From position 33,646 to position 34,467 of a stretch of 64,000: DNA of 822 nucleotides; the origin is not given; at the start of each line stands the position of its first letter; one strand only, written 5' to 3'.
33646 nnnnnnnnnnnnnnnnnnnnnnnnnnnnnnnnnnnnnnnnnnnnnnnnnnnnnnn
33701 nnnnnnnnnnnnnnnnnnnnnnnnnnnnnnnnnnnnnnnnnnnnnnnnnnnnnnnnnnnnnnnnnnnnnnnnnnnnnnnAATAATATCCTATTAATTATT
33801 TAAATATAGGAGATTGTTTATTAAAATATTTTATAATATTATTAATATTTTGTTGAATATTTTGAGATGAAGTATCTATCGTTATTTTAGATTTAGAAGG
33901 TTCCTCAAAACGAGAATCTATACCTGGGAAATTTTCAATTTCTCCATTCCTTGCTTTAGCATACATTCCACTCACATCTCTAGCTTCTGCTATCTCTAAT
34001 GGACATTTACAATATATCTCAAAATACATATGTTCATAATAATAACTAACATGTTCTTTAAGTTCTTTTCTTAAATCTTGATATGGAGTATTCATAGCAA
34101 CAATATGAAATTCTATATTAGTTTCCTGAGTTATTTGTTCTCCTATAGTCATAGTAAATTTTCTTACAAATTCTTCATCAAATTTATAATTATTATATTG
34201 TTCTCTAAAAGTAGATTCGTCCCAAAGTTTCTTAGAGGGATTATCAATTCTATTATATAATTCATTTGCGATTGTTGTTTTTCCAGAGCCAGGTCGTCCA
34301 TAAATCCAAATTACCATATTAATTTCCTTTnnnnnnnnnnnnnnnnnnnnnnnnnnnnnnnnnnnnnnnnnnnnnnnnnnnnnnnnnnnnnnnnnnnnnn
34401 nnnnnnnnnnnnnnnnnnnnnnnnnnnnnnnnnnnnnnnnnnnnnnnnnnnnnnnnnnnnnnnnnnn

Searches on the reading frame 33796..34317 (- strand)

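Call 62: search_protein_families(library=pfam, proteins=[window:33796-34317:-], max_evalue=0.01)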
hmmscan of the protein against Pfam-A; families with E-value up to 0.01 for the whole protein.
window:33796-34317:- (173 aa): 16 families
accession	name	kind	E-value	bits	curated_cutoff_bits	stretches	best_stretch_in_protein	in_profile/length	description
PF01583.26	APS_kinase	-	2.8e-26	92.8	21.1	1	1-148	3-152/152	Adenylylsulphate kinase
PF01637.24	ATPase_2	-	9.1e-06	26.1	33.2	1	2-83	22-91/225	ATPase domain predominantly from Archaea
PF08433.16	KTI12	-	1.4e-05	25.2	22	1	2-144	3-144/271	Chromatin associated protein KTI12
PF13238.12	AAA_18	-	5.3e-05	24.1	29.4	1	3-64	1-65/128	AAA domain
PF00910.28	RNA_helicase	-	6.1e-05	23.9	21.5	1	3-38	1-36/105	RNA helicase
PF24883.2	NPHP3_N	-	0.00028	21.5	24.8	1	2-31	24-53/164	Nephrocystin 3, N-terminal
PF09848.15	SLFN-g3_helicase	-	0.00095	19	24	1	2-59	3-60/354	Schlafen group 3, DNA/RNA helicase domain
PF20720.3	nSTAND3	-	0.0012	19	27.2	1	2-23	19-40/155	Novel STAND NTPase 3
PF13401.12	AAA_22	-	0.0016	19.2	27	1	3-76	8-65/130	AAA domain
PF13479.12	AAA_24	-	0.0016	18.8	27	1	2-22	4-24/195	AAA domain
PF00931.28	NB-ARC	-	0.0018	18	23.5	1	2-25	20-43/248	NB-ARC domain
PF13191.12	AAA_16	-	0.002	19.1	32.6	1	3-63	27-83/167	AAA ATPase domain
PF00004.35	AAA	-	0.0081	17.1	21.2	0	4-25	2-23/131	ATPase family associated with various cellular activities (AAA)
PF13671.12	AAA_33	-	0.0082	16.9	27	0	2-24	1-23/143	AAA domain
PF00005.33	ABC_tran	-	0.009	17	25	0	3-43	14-56/137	ABC transporter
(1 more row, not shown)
